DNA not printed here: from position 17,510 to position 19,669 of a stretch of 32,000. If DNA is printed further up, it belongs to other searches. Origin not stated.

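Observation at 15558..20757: Recombinase-in-trio (RIT)-type element: three distinct tyrosine recombinases packed end to end in a low-GC block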

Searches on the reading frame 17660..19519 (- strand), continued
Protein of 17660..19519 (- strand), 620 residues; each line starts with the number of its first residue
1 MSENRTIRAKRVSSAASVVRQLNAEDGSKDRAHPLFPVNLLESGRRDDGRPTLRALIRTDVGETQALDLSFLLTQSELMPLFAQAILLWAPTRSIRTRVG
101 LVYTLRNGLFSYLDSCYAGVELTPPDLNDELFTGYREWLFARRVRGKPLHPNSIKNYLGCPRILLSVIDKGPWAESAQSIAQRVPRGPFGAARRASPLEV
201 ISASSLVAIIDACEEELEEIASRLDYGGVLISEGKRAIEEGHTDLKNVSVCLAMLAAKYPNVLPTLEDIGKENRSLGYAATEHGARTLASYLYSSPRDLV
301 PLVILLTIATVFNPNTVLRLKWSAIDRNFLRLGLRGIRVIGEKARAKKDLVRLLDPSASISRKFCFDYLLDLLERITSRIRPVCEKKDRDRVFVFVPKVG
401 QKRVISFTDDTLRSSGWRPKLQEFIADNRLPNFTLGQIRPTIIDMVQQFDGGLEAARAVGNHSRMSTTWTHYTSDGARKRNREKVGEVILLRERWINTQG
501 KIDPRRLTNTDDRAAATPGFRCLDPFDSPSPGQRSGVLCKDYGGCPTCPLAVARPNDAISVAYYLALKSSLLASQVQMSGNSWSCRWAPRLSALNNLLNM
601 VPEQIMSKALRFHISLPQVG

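Call 96: get_annotated_region(hit=H39, flank=4000)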
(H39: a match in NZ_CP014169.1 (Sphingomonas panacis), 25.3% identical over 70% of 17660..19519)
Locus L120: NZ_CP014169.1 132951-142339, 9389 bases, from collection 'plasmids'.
description: Sphingomonas panacis strain DCY99 plasmid unnamed, complete sequence
organism: Sphingomonas panacis (NCBI taxid 1560345)
taxonomy: Bacteria; Pseudomonadota; Alphaproteobacteria; Sphingomonadales; Sphingomonadaceae; Sphingomonas; Sphingomonas panacis
host: -; source: Panax ginseng,bacterial cell,Panax ginseng root,10 years old rusty ginseng root; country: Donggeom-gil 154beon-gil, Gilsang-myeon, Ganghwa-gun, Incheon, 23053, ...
typing (MOB-suite, as given by PLSDB): conjugative; replicon rep_cluster_449; relaxase MOBF; mating-pair formation MPF_F
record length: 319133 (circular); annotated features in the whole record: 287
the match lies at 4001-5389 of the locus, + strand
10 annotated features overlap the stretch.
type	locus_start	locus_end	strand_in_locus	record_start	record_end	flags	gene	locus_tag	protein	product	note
CDS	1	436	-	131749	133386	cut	-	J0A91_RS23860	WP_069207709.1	PRTRC system ParB family protein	-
CDS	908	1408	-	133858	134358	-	-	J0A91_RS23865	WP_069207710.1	hypothetical protein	-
CDS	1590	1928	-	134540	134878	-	-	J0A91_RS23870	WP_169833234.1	hypothetical protein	-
CDS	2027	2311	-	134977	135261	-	-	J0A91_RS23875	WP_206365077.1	hypothetical protein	-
CDS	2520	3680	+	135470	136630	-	-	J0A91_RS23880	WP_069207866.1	tyrosine-type recombinase/integrase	GO:0015074 - DNA integration [Evidence IEA]; GO:0006310 - DNA recombination [Evidence IEA]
CDS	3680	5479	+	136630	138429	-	-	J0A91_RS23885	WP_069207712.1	hypothetical protein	-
CDS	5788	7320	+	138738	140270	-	-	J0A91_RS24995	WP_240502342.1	hypothetical protein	-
CDS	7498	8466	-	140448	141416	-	-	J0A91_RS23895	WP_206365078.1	hypothetical protein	-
CDS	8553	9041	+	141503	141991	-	-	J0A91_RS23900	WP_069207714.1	hypothetical protein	-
CDS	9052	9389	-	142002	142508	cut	-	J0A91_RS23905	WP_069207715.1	thermonuclease family protein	-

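Call 97: get_annotated_region(hit=H28, flank=4000)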
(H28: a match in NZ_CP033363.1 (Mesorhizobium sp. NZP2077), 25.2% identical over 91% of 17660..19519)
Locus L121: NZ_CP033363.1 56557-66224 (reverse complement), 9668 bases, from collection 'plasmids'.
description: Mesorhizobium sp. NZP2077 plasmid pMSNZP2077NSa, complete sequence
organism: Mesorhizobium sp. NZP2077 (NCBI taxid 2483404)
taxonomy: Bacteria; Pseudomonadota; Alphaproteobacteria; Hyphomicrobiales; Phyllobacteriaceae; Mesorhizobium; Mesorhizobium sp. NZP2077
host: -; source: cell culture; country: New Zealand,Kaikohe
typing (MOB-suite, as given by PLSDB): conjugative; relaxase MOBP; mating-pair formation MPF_T
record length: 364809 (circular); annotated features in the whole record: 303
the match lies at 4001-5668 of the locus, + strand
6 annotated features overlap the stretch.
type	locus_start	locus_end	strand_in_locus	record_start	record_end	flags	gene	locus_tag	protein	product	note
CDS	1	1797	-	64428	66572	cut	-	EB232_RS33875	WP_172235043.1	ParB/RepB/Spo0J family partition protein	-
CDS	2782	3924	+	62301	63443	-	-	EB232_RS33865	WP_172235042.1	tyrosine-type recombinase/integrase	GO:0015074 - DNA integration [Evidence IEA]; GO:0006310 - DNA recombination [Evidence IEA]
CDS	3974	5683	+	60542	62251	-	-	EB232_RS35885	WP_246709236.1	hypothetical protein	-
CDS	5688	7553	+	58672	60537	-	-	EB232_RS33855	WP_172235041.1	integrase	-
CDS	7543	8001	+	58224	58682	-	-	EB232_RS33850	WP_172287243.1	TetR family transcriptional regulator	-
CDS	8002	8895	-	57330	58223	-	-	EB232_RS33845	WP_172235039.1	zincin-like metallopeptidase domain-containing protein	-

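Call 98: get_annotated_region(hit=H30, flank=4000)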
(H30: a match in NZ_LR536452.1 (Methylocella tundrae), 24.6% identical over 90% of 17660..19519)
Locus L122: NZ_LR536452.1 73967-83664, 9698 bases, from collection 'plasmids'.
description: Methylocella tundrae isolate MTUNDRAET4 annotated genome plasmid 3
organism: Methylocella tundrae (NCBI taxid 227605)
taxonomy: Bacteria; Pseudomonadota; Alphaproteobacteria; Hyphomicrobiales; Beijerinckiaceae; Methylocella; Methylocella tundrae
host: -; source: -; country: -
typing (MOB-suite, as given by PLSDB): non-mobilizable
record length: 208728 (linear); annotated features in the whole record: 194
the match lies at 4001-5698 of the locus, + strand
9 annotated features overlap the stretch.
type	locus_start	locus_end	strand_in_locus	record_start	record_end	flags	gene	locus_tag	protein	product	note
CDS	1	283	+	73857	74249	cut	-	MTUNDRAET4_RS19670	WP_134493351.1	single-stranded DNA-binding protein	-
CDS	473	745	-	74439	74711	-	-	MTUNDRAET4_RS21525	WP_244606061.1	hypothetical protein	-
CDS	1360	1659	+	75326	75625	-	-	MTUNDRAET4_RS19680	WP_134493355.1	hypothetical protein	-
CDS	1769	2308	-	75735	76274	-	-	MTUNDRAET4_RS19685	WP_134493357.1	hypothetical protein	-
CDS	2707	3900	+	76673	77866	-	-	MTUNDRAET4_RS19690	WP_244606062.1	tyrosine-type recombinase/integrase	GO:0015074 - DNA integration [Evidence IEA]; GO:0006310 - DNA recombination [Evidence IEA]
CDS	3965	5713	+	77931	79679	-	-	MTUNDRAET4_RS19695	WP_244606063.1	hypothetical protein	-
CDS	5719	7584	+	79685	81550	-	-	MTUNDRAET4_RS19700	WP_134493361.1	integrase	-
CDS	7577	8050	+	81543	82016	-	-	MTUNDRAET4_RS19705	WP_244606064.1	hypothetical protein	-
CDS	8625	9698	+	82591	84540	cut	-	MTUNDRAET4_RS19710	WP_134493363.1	TonB-dependent receptor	-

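Call 99: get_annotated_region(hit=H27, flank=4000)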
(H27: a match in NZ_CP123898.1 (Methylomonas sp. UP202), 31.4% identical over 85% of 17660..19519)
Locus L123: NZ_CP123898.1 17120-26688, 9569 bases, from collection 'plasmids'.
description: Methylomonas sp. UP202 plasmid pUP202, complete sequence
organism: Methylomonas sp. UP202 (NCBI taxid 3040943)
taxonomy: Bacteria; Pseudomonadota; Gammaproteobacteria; Methylococcales; Methylococcaceae; Methylomonas; Methylomonas sp. UP202
host: -; source: pure culture,canal sediment; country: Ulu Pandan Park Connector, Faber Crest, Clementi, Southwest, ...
typing (MOB-suite, as given by PLSDB): non-mobilizable
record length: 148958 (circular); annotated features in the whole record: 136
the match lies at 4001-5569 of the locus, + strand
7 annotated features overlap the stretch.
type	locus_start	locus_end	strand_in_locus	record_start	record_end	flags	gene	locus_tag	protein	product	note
CDS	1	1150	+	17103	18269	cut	-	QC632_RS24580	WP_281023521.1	TrbC family F-type conjugative pilus assembly protein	-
CDS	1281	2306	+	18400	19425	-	-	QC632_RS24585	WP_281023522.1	TraU family protein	-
CDS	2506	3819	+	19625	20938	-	-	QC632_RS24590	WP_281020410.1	site-specific integrase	GO:0015074 - DNA integration [Evidence IEA]; GO:0006310 - DNA recombination [Evidence IEA]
CDS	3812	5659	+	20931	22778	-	-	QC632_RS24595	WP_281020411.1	hypothetical protein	-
CDS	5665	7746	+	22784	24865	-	-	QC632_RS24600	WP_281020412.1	hypothetical protein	-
CDS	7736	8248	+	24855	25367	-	-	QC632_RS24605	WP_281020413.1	hypothetical protein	-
CDS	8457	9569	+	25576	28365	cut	traN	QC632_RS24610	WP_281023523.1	conjugal transfer mating pair stabilization protein TraN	-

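Call 102: search_protein_representatives(alignment_id=A3)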
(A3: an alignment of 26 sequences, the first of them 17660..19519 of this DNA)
Query: 26 sequences, 641 profile positions. Proteins with E-value up to 0.001 (for the whole library): 1019; up to 1e-10: 695; up to 1e-30: 412. The best 150 are listed.
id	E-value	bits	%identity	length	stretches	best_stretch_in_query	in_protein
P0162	5.3e-259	877.5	-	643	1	10-640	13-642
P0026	9.5e-252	853.5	-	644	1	2-641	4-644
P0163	2.0e-250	849.1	-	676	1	13-641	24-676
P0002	1.3e-246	836.5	-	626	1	4-641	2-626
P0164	7.9e-234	794.3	-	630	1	10-641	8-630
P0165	1.6e-227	773.5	-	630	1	11-641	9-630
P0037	3.8e-220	749.1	-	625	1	16-641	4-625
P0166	2.0e-218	743.4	-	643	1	13-641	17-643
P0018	5.0e-212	722.3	-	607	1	13-641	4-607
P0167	6.2e-206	702.1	-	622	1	15-641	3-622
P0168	1.7e-205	700.7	-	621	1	15-641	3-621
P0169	1.8e-202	690.7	-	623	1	14-641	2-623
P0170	1.2e-201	688.0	-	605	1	25-641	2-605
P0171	1.5e-200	684.4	-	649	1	16-641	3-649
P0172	7.3e-195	665.6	-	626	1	14-641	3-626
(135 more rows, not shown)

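Call 104: search_protein_families(library=pfam, proteins=[L121:7543-7998:+, L122:7577-8047:+, L123:7736-8245:+, L090:14090-14560:+], max_evalue=1)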
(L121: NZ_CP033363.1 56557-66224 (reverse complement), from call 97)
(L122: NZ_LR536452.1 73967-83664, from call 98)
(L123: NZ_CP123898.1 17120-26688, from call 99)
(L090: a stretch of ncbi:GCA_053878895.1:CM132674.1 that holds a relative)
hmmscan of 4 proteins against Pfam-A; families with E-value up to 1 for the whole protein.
L121:7543-7998:+ (152 aa): 7 families
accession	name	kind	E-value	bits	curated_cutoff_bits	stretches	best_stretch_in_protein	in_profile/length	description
PF00440.29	TetR_N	-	4.9e-06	26.7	24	1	24-56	3-35/47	Bacterial regulatory proteins, tetR family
PF19776.5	DUF6262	-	6.6e-06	26.7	29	1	4-113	3-108/110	Family of unknown function (DUF6262)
PF20492.3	ERM_helical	-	0.0019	18.7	40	1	90-137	35-82/120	Ezrin/radixin/moesin, alpha-helical domain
PF23991.1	DUF7310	-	0.016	16.2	40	1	96-138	17-58/83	Coiled-coil region of unknown function (DUF7310)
PF08286.16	Spc24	-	0.056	14.1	25.3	1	101-137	2-38/109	Spc24 subunit of Ndc80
PF11690.13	DUF3287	-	0.077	13.3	27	1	93-134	52-93/121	Protein of unknown function (DUF3287)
PF17675.6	APG6_N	-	0.096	13.6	45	1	91-136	48-93/132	Apg6 coiled-coil region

L122:7577-8047:+ (157 aa): 8 families
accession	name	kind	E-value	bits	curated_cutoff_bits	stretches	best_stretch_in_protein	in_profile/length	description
PF19776.5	DUF6262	-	0.0011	19.6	29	1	45-120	31-105/110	Family of unknown function (DUF6262)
PF00440.29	TetR_N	-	0.003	17.8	24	1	47-67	16-36/47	Bacterial regulatory proteins, tetR family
PF25566.1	RIMB1_N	-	0.0095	16.2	28.5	1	92-138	5-52/129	RIMB1-like, N-terminal domain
PF17288.8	Terminase_3C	-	0.031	15.1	26.7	1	38-125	71-141/155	Terminase RNAseH like domain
PF24198.1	DUF7423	-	0.11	13.3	27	1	87-156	22-82/84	Domain of unknown function (DUF7423)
PF08279.18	HTH_11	-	0.15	12.4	25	1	44-66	13-34/55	HTH domain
PF16526.10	CLZ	-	0.19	12.6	26.7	0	69-115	6-54/71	C-terminal leucine zipper domain of cyclic nucleotide-gated channels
PF23279.1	TPR_25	-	0.29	11.6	27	0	95-127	80-112/145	Fungal tetratrico peptide repeats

L123:7736-8245:+ (170 aa): 3 families
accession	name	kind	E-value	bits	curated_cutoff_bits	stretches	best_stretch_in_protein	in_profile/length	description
PF18504.6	Csm1_N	-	0.0015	19.3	26.3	1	88-135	17-64/70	Csm1 N-terminal domain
PF06005.17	ZapB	-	0.047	14.6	31.5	1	93-131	20-58/71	Cell division protein ZapB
PF12933.13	FTO_NTD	-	0.062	13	27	1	58-139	60-126/275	FTO catalytic domain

L090:14090-14560:+ (157 aa): 7 families
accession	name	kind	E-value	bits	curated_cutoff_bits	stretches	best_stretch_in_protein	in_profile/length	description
PF23744.1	ARM_LRRK2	-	0.021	13.5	26.2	1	55-137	434-514/638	LRRK2 ARM repeat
PF02589.21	LUD_dom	-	0.029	14.5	22.6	1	73-138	28-85/189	LUD domain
PF09280.16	XPC-binding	-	0.084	13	26.4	1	88-120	21-53/57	XPC-binding domain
PF04632.18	FUSC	-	0.11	11.5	30.9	1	45-151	213-320/660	Fusaric acid resistance protein family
PF18609.8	SAM_Exu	-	0.15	12.8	28.9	0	55-112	18-72/72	Exuperantia SAM-like domain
PF01320.23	Colicin_Pyocin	-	0.2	12.2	21.2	0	46-102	20-76/82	Colicin immunity protein / pyocin immunity protein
PF23493.1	CysS_C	-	0.54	10.8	23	0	116-151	8-41/51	Cysteinyl-tRNA ligase anticodon binding domain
